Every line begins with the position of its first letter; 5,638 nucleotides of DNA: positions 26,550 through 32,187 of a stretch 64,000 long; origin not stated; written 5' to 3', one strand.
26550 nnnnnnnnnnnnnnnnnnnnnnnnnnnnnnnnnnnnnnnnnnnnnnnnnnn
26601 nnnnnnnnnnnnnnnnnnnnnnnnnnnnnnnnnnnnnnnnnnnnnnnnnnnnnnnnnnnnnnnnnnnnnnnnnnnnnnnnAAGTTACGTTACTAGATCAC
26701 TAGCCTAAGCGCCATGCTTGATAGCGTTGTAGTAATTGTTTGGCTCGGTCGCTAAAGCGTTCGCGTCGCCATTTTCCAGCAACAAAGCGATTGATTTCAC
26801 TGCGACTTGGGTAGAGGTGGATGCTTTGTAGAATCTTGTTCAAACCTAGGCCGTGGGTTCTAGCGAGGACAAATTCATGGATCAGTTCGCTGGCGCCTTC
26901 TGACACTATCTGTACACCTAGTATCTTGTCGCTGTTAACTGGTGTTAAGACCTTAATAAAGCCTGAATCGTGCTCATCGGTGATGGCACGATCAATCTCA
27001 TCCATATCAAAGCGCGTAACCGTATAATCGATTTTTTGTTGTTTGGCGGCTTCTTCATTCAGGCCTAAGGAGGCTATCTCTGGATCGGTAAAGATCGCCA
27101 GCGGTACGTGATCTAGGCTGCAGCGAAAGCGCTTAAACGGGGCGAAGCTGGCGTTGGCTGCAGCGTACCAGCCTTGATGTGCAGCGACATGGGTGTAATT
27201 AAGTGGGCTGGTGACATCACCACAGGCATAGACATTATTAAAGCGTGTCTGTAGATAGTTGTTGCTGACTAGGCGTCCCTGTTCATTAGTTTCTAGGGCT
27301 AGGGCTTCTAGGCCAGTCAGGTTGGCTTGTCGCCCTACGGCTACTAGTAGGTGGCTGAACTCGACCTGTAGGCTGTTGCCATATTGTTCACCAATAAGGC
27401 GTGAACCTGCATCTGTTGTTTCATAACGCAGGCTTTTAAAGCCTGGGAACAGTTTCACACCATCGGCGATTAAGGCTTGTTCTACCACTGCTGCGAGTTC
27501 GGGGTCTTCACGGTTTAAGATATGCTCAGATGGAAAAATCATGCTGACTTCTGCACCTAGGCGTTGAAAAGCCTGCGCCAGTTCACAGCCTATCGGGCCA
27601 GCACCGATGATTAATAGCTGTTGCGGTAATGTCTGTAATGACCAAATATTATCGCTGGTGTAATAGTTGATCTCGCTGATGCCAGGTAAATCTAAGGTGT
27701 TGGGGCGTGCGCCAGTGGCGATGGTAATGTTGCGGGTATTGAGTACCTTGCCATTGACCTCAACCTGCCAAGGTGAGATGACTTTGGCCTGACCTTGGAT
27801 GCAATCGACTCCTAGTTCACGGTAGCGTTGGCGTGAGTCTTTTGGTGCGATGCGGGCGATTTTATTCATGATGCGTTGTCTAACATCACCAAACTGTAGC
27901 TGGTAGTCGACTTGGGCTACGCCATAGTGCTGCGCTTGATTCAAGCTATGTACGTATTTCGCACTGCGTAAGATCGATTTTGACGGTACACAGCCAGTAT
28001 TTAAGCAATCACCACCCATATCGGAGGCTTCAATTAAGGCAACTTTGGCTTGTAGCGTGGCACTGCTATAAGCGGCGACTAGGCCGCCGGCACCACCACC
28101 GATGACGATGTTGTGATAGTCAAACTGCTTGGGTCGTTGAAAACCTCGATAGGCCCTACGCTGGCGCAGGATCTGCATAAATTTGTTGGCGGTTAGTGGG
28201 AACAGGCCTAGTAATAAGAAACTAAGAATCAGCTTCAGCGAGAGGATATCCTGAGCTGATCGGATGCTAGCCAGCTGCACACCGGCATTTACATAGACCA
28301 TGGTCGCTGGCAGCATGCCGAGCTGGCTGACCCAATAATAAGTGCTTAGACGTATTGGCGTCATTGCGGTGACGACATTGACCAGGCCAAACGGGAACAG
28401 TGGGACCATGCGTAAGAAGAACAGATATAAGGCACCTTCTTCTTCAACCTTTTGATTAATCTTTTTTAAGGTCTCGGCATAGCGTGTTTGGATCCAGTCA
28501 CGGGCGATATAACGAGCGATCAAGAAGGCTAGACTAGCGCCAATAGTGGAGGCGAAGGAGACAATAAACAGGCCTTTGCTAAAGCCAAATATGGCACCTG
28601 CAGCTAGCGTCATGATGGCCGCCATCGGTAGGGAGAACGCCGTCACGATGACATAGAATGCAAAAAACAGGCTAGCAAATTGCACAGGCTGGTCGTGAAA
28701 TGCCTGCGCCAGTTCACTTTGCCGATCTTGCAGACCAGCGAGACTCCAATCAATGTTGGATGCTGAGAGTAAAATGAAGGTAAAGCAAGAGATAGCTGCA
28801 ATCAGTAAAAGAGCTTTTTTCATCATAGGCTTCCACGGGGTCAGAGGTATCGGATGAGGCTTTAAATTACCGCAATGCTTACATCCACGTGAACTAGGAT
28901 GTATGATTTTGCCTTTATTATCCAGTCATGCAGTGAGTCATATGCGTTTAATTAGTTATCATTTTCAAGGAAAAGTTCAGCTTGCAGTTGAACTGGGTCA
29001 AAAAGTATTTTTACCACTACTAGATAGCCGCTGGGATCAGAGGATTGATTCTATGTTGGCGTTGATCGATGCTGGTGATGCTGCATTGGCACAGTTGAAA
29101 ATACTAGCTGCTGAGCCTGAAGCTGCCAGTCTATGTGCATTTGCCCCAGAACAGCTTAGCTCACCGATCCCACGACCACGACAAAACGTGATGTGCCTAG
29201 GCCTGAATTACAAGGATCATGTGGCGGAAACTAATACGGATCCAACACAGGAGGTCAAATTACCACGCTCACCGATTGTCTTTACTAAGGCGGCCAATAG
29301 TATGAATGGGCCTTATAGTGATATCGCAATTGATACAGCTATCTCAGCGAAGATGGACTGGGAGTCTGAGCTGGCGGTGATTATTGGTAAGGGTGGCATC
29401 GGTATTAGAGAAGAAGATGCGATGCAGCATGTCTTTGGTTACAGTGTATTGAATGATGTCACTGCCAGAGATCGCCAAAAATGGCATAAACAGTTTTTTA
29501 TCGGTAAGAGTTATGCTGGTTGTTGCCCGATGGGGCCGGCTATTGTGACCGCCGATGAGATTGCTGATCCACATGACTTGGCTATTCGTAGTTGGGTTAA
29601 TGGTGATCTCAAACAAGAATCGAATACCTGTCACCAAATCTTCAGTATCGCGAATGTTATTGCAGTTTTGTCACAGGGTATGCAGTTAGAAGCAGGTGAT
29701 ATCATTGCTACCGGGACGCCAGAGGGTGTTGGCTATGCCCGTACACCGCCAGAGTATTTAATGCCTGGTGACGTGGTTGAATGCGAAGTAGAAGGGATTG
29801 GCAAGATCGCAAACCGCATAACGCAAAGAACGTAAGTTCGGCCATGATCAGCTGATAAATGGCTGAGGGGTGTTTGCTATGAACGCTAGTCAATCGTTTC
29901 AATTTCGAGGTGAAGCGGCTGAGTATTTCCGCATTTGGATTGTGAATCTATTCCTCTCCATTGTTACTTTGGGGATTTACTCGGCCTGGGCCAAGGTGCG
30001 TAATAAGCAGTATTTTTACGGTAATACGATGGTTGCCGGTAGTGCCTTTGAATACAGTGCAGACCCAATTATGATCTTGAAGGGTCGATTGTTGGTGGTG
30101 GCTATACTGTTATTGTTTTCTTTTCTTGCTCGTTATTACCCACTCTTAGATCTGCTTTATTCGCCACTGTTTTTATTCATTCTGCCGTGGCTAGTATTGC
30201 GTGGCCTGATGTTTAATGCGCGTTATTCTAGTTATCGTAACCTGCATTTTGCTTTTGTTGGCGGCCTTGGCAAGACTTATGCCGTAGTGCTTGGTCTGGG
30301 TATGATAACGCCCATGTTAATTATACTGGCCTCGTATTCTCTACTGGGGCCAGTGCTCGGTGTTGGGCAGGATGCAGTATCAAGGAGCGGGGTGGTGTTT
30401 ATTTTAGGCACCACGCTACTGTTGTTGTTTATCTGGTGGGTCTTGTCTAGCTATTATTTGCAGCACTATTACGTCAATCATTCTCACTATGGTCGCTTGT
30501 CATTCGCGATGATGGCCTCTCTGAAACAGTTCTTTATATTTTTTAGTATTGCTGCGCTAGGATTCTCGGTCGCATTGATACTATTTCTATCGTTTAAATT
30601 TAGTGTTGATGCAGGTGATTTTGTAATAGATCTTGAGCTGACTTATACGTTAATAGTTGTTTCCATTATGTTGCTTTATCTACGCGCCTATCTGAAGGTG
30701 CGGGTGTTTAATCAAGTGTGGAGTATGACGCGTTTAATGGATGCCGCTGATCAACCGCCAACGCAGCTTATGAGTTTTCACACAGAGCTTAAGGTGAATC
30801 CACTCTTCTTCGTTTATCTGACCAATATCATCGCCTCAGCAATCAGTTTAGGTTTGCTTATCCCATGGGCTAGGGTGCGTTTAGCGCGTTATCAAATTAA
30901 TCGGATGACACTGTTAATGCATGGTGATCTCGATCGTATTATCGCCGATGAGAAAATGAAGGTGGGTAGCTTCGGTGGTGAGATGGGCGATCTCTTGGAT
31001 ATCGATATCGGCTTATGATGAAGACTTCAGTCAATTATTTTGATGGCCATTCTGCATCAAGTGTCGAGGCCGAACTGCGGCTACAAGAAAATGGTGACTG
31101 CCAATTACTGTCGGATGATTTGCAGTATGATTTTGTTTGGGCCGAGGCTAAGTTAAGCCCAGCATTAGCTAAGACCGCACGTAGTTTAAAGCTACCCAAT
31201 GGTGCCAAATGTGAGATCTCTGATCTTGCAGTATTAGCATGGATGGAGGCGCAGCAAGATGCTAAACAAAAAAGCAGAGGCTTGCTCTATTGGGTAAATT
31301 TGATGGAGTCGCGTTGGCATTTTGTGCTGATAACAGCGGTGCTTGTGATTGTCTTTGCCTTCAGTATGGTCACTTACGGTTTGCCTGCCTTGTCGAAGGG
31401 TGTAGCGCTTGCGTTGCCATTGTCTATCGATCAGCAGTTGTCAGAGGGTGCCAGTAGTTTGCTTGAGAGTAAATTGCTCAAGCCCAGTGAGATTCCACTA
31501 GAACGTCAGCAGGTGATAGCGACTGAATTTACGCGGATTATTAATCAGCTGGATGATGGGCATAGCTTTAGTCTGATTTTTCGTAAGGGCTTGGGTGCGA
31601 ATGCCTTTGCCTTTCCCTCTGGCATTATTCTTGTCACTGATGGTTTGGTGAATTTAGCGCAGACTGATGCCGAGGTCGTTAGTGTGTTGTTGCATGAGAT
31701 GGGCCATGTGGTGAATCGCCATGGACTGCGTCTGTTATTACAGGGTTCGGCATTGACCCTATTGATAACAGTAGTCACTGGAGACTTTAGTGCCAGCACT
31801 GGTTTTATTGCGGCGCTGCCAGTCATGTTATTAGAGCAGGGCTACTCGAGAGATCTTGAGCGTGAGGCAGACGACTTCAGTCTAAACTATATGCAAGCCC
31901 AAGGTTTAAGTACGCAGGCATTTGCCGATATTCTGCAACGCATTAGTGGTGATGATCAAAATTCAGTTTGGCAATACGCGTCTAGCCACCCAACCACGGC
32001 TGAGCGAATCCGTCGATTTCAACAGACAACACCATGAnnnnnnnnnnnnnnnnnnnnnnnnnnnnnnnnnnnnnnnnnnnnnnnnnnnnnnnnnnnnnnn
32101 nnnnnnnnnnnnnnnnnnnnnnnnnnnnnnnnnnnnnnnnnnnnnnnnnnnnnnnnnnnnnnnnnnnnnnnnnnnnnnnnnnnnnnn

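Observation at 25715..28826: ArsS-like radical SAM/Cys-rich protein co-transcribed with a DedA(TVP38)-FAD disulfide-reductase fusion, with no arsM nearby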

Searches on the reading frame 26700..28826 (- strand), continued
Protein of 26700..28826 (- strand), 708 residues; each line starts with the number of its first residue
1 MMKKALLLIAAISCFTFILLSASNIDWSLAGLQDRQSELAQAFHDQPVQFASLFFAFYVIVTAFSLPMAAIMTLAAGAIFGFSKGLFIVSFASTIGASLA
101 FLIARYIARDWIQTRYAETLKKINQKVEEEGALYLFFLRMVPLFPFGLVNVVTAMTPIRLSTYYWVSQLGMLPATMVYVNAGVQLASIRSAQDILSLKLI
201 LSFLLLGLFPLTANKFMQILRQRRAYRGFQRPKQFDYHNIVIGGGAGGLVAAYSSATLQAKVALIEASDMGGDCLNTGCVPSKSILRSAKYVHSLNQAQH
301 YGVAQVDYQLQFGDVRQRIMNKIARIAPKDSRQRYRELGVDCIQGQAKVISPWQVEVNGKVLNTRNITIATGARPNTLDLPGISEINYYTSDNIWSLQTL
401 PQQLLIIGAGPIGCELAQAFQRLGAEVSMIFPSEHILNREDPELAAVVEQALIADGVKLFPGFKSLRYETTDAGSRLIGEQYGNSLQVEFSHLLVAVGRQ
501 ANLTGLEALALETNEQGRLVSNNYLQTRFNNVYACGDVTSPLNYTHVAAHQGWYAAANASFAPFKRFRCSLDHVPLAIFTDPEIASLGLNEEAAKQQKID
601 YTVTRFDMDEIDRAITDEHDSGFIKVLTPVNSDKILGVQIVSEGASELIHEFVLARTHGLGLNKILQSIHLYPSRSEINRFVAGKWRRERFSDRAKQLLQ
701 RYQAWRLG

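Call 94: get_annotated_region(hit=H138, flank=7000)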
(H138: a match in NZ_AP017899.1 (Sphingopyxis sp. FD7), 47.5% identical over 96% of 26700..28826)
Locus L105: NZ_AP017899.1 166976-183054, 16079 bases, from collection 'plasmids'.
description: Sphingopyxis sp. FD7 plasmid pSFD01, complete sequence
organism: Sphingopyxis sp. FD7 (NCBI taxid 1914525)
taxonomy: Bacteria; Pseudomonadota; Alphaproteobacteria; Sphingomonadales; Sphingomonadaceae; Sphingopyxis; Sphingopyxis sp. FD7
host: -; source: -; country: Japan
typing (MOB-suite, as given by PLSDB): mobilizable; replicon rep_cluster_542; relaxase MOBF
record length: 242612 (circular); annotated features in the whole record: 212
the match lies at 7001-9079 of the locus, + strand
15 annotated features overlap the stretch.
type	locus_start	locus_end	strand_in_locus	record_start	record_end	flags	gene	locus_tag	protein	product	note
CDS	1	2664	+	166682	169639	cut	-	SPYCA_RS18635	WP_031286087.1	Tn3 family transposase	-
CDS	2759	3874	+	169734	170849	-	-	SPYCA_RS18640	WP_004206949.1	IS110 family transposase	-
CDS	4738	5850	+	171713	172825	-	-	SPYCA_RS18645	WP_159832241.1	FAD-dependent oxidoreductase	-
CDS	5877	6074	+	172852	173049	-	nrtS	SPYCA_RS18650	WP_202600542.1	nitrate/nitrite transporter NrtS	-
CDS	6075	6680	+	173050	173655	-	-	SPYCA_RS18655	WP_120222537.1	sigma-70 family RNA polymerase sigma factor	GO:0006352 - DNA-templated transcription initiation [Evidence IEA]; GO:0006355 - regulation of DNA-templated ...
CDS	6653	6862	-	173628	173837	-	-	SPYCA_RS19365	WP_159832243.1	hypothetical protein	-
CDS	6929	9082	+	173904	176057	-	-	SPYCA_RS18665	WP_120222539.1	bifunctional TVP38/TMEM64 family protein/FAD-dependent oxidoreductase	-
CDS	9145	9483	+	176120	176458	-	-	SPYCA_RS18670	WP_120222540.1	hypothetical protein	-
CDS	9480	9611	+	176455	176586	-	-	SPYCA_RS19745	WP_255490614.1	hypothetical protein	-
CDS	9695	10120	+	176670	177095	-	-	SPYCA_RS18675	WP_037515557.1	hypothetical protein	-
CDS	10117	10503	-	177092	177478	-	-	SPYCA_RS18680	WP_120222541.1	thioredoxin family protein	-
CDS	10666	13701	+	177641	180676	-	-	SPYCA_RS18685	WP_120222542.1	TonB-dependent receptor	-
CDS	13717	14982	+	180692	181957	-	-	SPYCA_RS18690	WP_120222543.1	nucleoside transporter C-terminal domain-containing protein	-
CDS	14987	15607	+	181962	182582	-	-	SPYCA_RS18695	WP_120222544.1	CDP-alcohol phosphatidyltransferase family protein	GO:0008654 - phospholipid biosynthetic process [Evidence IEA]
CDS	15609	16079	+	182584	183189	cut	-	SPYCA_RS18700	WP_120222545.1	peroxidase-related enzyme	-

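Call 95: get_annotated_region(hit=H145, flank=7000)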
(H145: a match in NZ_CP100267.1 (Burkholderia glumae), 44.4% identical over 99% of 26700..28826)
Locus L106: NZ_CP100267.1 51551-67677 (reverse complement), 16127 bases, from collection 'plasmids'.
description: Burkholderia glumae strain BGR79S plasmid p79s4p, complete sequence
organism: Burkholderia glumae (NCBI taxid 337)
taxonomy: Bacteria; Pseudomonadota; Betaproteobacteria; Burkholderiales; Burkholderiaceae; Burkholderia; Burkholderia glumae
host: -; source: cell culture; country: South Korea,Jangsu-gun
typing (MOB-suite, as given by PLSDB): non-mobilizable
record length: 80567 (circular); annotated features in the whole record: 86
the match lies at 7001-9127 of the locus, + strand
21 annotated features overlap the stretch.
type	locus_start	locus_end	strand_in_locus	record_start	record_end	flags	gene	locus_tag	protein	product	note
CDS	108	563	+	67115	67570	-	-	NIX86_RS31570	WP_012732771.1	DUF6789 family protein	-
CDS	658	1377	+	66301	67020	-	-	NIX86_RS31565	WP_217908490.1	TVP38/TMEM64 family protein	-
CDS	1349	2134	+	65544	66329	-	-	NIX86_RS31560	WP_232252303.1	hypothetical protein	-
CDS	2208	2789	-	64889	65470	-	-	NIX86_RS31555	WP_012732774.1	carboxymuconolactone decarboxylase family protein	-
CDS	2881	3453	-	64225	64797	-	-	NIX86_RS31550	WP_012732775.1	TetR/AcrR family transcriptional regulator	GO:0006355 - regulation of DNA-templated transcription [Evidence IEA]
CDS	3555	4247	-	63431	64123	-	-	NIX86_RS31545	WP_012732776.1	haloacid dehalogenase type II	GO:0006805 - xenobiotic metabolic process [Evidence IEA]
CDS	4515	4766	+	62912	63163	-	-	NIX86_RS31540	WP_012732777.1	DUF2282 domain-containing protein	-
CDS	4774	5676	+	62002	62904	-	-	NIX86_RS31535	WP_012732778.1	DUF692 domain-containing protein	-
CDS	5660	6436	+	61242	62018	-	-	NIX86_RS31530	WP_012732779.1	DNA-binding domain-containing protein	-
CDS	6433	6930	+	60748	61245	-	-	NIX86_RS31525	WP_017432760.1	DoxX family protein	-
CDS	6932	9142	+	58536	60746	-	-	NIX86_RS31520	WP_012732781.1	bifunctional TVP38/TMEM64 family protein/FAD-dependent oxidoreductase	-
CDS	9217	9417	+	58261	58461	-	-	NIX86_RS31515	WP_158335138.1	zf-HC2 domain-containing protein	-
CDS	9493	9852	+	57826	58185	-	-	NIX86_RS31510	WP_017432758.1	hypothetical protein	-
CDS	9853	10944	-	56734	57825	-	-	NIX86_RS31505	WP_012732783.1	FAD-dependent oxidoreductase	-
CDS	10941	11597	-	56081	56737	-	-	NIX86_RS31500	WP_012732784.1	TIGR04282 family arsenosugar biosynthesis glycosyltransferase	GO:0009058 - biosynthetic process [Evidence IEA]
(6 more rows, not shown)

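Call 96: search_protein_families(library=pfam, proteins=[L102:10962-12296:+, L102:12293-14047:+, L102:14792-15472:+, L102:15465-16256:+, L102:10157-10975:+, L101:11136-12206:+], max_evalue=0.0001)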
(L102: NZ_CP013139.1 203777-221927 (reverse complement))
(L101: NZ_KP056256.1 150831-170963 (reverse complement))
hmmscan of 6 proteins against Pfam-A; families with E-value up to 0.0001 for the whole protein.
L102:10962-12296:+ (444 aa): 2 families
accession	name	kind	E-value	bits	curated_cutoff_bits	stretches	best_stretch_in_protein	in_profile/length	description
PF13416.11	SBP_bac_8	-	9.5e-14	52.3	27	1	89-376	2-251/279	Bacterial extracellular solute-binding protein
PF01547.30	SBP_bac_1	-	8.6e-05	23.1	26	1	120-375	41-307/307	Bacterial extracellular solute-binding protein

L102:12293-14047:+ (584 aa): 1 family
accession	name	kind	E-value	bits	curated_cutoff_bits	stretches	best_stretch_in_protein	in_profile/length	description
PF00528.27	BPD_transp_1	-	3.3e-06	27.4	26.4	1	412-569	13-173/184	Binding-protein-dependent transport system inner membrane component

L102:14792-15472:+ (226 aa): 1 family
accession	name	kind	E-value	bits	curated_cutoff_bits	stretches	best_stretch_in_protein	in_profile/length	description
PF01066.26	CDP-OH_P_transf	-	8.6e-12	46.1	22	1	27-187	3-148/152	CDP-alcohol phosphatidyltransferase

L102:15465-16256:+ (263 aa): 1 family
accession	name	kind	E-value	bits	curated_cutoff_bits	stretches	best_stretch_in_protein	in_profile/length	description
PF04116.19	FA_hydroxylase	-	2e-27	96.6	31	1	88-224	2-132/132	Fatty acid hydroxylase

L102:10157-10975:+ (272 aa): 1 family
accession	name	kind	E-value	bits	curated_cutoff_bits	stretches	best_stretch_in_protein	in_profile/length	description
PF04784.19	DUF547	-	7e-28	97.6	27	1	82-195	2-125/125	Protein of unknown function, DUF547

L101:11136-12206:+ (356 aa): 1 family
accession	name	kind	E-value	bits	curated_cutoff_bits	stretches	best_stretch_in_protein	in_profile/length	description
PF07992.20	Pyr_redox_2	-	7.9e-22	78.5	26.1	1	8-289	5-291/291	Pyridine nucleotide-disulphide oxidoreductase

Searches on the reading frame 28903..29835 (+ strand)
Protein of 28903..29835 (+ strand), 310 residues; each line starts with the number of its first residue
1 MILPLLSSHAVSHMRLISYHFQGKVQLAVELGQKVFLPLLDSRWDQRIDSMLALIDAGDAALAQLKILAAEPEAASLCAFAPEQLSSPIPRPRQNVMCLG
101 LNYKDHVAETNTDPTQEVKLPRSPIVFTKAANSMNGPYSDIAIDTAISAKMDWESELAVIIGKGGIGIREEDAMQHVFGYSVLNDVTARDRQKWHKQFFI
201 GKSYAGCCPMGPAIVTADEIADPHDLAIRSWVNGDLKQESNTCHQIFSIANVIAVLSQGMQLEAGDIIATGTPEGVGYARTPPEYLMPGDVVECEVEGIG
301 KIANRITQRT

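Call 23: search_protein_families(library=pfam, proteins=[window:28903-29835:+], max_evalue=0.0001)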
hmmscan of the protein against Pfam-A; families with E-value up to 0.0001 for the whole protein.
window:28903-29835:+ (310 aa): 1 family
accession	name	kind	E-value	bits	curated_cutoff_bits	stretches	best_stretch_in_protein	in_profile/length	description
PF01557.24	FAA_hydrolase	-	3.4e-69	233.2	23.9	1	96-306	2-213/214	Fumarylacetoacetate (FAA) hydrolase C-terminal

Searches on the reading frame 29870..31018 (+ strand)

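Call 23: search_protein_families(library=pfam, proteins=[window:29870-31018:+], max_evalue=0.0001)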
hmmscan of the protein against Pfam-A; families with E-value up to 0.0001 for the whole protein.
window:29870-31018:+ (382 aa): 1 family
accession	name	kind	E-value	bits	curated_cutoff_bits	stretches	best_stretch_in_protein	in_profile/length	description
PF05987.18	DUF898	-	5.2e-86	289.2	28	1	9-375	3-336/336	Bacterial protein of unknown function (DUF898)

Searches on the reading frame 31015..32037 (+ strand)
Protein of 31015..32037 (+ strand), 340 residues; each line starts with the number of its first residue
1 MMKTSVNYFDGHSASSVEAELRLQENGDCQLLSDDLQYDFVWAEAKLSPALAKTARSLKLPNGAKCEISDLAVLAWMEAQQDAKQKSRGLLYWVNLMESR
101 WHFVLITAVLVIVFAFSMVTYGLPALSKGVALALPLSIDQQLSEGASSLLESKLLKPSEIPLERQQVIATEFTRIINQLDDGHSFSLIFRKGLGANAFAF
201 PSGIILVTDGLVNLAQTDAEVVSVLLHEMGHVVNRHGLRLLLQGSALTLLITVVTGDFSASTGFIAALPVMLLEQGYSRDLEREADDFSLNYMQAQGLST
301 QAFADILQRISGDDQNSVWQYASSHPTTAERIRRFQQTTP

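Call 23: search_protein_families(library=pfam, proteins=[window:31015-32037:+], max_evalue=0.0001)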
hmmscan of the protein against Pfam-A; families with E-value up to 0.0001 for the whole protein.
window:31015-32037:+ (340 aa): 2 families
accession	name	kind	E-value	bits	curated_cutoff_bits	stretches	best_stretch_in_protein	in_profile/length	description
PF01435.24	Peptidase_M48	-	1.7e-26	93.6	20.3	1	194-337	35-184/186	Peptidase family M48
PF23368.1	DUF7092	-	1.6e-12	48.2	24.5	1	5-80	3-77/77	Domain of unknown function (DUF7092)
